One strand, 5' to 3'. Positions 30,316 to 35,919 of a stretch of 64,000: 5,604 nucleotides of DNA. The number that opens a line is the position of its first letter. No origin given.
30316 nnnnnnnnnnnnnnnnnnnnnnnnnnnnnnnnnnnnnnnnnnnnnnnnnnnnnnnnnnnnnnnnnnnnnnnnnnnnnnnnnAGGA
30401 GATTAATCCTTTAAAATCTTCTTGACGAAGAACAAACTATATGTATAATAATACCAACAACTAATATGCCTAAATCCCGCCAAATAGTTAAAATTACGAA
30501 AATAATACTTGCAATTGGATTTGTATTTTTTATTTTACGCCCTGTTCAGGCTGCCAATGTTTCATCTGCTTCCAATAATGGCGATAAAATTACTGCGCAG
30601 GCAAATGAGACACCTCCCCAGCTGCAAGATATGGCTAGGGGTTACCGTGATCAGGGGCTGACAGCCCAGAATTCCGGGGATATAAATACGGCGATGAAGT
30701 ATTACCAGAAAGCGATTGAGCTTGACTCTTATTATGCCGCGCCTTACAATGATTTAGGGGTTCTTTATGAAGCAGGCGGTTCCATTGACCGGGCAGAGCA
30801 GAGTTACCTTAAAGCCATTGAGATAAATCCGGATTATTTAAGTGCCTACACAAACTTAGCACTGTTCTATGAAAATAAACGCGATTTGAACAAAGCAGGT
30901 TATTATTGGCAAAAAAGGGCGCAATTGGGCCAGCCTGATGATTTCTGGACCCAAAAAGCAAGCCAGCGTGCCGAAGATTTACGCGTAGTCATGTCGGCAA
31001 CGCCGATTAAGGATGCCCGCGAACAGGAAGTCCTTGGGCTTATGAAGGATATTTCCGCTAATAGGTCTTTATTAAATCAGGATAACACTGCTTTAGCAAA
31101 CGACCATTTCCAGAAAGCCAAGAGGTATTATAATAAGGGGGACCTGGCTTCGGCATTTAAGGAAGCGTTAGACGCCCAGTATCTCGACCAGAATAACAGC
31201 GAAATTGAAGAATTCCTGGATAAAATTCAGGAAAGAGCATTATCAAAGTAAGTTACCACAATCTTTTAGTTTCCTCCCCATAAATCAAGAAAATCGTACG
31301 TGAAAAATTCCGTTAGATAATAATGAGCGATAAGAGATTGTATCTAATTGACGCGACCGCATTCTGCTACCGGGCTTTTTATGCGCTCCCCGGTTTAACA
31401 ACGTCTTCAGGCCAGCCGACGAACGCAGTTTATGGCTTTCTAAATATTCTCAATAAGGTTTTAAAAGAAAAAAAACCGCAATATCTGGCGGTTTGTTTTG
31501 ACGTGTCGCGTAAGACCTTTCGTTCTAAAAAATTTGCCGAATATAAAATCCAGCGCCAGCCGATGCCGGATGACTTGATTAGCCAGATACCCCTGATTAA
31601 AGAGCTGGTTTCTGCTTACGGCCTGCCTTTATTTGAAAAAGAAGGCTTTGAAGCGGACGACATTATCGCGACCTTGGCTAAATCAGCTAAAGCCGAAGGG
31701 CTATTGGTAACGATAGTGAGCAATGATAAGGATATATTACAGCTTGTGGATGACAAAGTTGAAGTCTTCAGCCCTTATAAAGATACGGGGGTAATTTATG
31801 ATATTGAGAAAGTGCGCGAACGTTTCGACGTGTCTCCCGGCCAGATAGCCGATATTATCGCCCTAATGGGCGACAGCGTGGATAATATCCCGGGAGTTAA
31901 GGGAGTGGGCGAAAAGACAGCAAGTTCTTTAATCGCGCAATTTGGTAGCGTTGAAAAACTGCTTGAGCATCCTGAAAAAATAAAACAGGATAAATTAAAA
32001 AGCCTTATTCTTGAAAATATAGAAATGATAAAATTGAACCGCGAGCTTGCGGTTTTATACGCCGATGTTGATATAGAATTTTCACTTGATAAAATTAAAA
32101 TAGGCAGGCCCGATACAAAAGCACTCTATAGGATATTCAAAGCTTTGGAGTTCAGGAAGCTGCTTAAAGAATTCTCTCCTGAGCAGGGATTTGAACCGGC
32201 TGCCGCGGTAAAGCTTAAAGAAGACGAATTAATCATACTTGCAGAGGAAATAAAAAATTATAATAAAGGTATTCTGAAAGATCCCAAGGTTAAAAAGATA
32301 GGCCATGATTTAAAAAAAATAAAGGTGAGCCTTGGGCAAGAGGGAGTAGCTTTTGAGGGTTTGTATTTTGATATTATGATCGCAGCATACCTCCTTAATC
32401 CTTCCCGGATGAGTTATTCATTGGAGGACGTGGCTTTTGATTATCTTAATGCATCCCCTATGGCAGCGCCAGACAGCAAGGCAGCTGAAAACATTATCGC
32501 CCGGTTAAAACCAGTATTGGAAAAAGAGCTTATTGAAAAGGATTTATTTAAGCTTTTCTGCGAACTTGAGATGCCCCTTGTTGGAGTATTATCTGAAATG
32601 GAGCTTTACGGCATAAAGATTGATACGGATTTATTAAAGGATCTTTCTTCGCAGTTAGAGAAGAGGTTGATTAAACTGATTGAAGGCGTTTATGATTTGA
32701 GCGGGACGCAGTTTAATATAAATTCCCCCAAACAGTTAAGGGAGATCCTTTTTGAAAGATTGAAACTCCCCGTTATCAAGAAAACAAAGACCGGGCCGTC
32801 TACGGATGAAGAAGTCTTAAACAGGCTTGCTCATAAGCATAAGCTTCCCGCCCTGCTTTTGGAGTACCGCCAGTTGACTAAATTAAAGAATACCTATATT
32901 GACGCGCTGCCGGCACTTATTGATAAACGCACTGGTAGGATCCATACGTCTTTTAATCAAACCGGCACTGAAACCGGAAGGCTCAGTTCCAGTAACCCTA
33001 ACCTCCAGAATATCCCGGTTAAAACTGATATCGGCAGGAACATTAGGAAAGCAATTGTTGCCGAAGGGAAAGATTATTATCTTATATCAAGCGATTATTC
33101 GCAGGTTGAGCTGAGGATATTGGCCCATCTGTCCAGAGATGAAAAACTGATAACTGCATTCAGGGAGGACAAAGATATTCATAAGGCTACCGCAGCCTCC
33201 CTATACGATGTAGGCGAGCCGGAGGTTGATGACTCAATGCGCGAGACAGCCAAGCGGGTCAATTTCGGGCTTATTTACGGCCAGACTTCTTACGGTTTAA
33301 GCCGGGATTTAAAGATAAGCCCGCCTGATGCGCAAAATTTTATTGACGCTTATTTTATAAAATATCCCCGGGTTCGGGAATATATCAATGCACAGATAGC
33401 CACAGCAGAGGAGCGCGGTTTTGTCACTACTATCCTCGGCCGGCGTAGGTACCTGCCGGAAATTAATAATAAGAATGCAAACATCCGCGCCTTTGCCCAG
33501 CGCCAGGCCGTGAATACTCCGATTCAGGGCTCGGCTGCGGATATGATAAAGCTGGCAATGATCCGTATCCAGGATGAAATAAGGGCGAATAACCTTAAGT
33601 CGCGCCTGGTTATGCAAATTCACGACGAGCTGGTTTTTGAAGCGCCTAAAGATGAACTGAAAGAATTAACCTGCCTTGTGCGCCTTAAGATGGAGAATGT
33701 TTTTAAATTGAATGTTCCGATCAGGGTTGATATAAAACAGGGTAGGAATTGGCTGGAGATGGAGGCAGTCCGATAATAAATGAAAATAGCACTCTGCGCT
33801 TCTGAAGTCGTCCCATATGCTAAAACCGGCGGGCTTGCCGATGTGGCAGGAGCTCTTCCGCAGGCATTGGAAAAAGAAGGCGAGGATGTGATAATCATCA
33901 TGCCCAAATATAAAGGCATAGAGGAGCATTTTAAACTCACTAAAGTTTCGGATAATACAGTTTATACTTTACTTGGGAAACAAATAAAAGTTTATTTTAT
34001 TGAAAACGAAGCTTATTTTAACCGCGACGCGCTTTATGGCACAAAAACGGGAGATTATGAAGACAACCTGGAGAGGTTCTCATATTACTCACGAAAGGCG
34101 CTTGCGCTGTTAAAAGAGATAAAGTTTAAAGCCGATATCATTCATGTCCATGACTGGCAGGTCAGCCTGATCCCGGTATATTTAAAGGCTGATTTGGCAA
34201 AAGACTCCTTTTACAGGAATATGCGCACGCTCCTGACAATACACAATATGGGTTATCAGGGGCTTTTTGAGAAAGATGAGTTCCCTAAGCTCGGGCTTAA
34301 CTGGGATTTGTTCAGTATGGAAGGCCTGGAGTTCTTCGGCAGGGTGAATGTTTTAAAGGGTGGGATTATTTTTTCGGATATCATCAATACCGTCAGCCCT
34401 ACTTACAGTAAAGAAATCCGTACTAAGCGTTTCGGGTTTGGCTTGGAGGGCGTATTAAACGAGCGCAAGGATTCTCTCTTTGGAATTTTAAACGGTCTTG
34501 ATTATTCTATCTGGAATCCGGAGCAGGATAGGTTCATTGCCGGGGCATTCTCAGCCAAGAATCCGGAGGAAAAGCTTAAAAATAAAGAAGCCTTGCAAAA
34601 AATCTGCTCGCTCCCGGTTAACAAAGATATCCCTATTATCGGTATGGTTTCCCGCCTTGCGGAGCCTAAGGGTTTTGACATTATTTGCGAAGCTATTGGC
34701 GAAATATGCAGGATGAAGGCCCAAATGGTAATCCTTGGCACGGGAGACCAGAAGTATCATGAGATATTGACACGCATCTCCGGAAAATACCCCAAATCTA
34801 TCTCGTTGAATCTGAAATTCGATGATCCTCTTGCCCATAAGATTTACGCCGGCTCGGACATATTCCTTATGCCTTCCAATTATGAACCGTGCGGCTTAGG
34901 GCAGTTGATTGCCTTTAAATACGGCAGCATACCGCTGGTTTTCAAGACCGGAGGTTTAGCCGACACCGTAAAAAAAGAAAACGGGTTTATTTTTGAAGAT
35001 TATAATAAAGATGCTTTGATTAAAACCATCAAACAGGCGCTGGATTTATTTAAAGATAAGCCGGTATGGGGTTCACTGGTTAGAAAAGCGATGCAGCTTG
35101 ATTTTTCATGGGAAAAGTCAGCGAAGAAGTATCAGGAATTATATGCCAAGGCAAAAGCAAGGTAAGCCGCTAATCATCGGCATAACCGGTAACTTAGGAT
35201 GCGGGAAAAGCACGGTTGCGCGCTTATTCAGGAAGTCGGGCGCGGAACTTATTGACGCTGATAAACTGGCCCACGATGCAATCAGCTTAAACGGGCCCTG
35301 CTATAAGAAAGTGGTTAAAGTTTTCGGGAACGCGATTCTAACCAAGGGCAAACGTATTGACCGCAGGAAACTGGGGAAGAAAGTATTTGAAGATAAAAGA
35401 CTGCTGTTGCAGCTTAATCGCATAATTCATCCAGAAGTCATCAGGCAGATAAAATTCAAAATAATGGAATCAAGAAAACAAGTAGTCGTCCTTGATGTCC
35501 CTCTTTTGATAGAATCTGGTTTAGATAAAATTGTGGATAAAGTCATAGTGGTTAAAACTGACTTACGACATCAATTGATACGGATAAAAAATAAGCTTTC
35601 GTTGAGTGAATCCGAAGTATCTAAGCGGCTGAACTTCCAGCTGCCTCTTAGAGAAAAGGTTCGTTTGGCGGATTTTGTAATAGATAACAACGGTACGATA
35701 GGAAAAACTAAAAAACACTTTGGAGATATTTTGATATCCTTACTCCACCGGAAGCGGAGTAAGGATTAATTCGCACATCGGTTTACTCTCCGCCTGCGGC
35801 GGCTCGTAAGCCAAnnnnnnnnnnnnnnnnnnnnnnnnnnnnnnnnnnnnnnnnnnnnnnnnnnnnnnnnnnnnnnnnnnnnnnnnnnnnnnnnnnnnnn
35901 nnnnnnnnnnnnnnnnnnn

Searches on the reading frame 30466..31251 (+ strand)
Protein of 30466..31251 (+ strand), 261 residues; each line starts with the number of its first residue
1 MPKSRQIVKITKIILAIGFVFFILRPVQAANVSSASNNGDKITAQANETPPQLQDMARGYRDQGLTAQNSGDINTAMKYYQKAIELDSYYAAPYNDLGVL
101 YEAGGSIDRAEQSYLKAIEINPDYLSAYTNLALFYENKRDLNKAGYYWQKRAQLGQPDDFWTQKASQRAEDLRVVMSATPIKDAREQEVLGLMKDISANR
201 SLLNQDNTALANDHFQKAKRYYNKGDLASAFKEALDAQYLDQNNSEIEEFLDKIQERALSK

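Call 10: search_protein_families(library=pfam, proteins=[window:30466-31251:+], max_evalue=0.00001)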
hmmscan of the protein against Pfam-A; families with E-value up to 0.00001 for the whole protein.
window:30466-31251:+ (261 aa): 7 families
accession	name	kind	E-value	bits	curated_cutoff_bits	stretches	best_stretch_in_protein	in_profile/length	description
PF13181.12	TPR_8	-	1.6e-13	50.1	25.7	0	94-124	4-34/34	Tetratricopeptide repeat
PF00515.34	TPR_1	-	1.1e-11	44.4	27.8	1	93-124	3-34/34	Tetratricopeptide repeat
PF07719.23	TPR_2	-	1.3e-11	44.1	27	0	92-124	2-34/34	Tetratricopeptide repeat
PF13414.12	TPR_11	-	2.4e-11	43.6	26.8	0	103-137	6-40/42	TPR repeat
PF13431.12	TPR_17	-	5.8e-11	42.2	24.4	1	114-144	2-32/34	Tetratricopeptide repeat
PF13428.12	TPR_14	-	1.6e-06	28.7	23.5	0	94-132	4-42/44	Tetratricopeptide repeat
PF13424.12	TPR_12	-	7.3e-06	26.5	30.1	0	55-120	1-74/77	Tetratricopeptide repeat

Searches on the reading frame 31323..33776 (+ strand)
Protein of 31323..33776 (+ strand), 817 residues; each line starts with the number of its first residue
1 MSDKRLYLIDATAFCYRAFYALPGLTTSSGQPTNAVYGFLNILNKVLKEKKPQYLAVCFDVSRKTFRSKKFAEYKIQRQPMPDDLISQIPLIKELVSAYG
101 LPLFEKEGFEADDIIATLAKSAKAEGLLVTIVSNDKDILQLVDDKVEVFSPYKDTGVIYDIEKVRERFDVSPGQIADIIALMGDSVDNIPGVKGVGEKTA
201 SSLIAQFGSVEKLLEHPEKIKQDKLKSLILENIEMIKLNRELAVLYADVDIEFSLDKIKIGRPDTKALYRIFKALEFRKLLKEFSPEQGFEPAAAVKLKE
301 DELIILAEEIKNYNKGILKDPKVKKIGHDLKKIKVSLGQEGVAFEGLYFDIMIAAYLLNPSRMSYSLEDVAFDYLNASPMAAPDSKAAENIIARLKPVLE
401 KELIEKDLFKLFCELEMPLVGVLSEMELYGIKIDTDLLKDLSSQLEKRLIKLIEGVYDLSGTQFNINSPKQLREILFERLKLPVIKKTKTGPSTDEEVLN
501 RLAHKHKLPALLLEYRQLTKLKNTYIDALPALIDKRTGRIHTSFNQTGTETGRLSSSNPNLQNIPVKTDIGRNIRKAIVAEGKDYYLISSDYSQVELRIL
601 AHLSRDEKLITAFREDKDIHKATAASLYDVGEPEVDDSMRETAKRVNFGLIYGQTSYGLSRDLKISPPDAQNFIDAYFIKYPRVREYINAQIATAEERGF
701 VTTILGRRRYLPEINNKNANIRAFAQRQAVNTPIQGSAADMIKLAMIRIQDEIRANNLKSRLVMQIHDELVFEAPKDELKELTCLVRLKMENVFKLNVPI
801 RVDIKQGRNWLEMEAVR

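Call 10: search_protein_families(library=pfam, proteins=[window:31323-33776:+], max_evalue=0.00001)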
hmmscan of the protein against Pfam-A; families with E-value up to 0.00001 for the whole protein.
window:31323-33776:+ (817 aa): 4 families
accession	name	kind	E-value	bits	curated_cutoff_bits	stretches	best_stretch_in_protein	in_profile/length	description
PF00476.26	DNA_pol_A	-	2.7e-161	537.2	34.3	1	436-812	2-381/381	DNA polymerase family A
PF02739.22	5_3_exonuc_N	-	1e-59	201.3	34.3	1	5-168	1-163/164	5'-3' exonuclease, N-terminal resolvase-like domain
PF01367.25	5_3_exonuc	-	9.5e-31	106.6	40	1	170-265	1-96/97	5'-3' exonuclease, C-terminal SAM fold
PF22619.2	DNA_polI_exo1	-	2e-11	44.3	27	1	315-373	41-99/140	DNA polymerase I, ribonuclease H-like domain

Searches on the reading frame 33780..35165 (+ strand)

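Call 10: search_protein_families(library=pfam, proteins=[window:33780-35165:+], max_evalue=0.00001)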
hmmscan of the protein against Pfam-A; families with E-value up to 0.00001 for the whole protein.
window:33780-35165:+ (461 aa): 3 families
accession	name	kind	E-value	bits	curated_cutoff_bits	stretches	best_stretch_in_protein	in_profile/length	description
PF08323.17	Glyco_transf_5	-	2.6e-82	276.6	22.7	1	2-228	1-239/239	Starch synthase catalytic domain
PF00534.26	Glycos_transf_1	-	7.3e-18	65.1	26.4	1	279-422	10-157/172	Glycosyl transferases group 1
PF13692.12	Glyco_trans_1_4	-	2.2e-15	57.6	27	1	285-421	2-140/142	Glycosyl transferases group 1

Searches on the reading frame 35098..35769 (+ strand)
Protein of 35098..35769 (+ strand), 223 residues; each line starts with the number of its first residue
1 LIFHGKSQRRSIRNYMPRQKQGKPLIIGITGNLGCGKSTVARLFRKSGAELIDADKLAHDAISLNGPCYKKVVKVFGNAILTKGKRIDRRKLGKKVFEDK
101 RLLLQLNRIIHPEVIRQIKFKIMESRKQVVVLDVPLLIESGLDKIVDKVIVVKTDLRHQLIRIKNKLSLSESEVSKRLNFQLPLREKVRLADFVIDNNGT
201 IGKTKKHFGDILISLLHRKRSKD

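Call 10: search_protein_families(library=pfam, proteins=[window:35098-35769:+], max_evalue=0.00001)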
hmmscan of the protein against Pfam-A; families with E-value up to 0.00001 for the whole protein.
window:35098-35769:+ (223 aa): 1 family
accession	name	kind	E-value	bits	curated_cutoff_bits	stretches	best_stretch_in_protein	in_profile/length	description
PF01121.26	CoaE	-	6.7e-51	173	27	1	25-201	1-178/180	Dephospho-CoA kinase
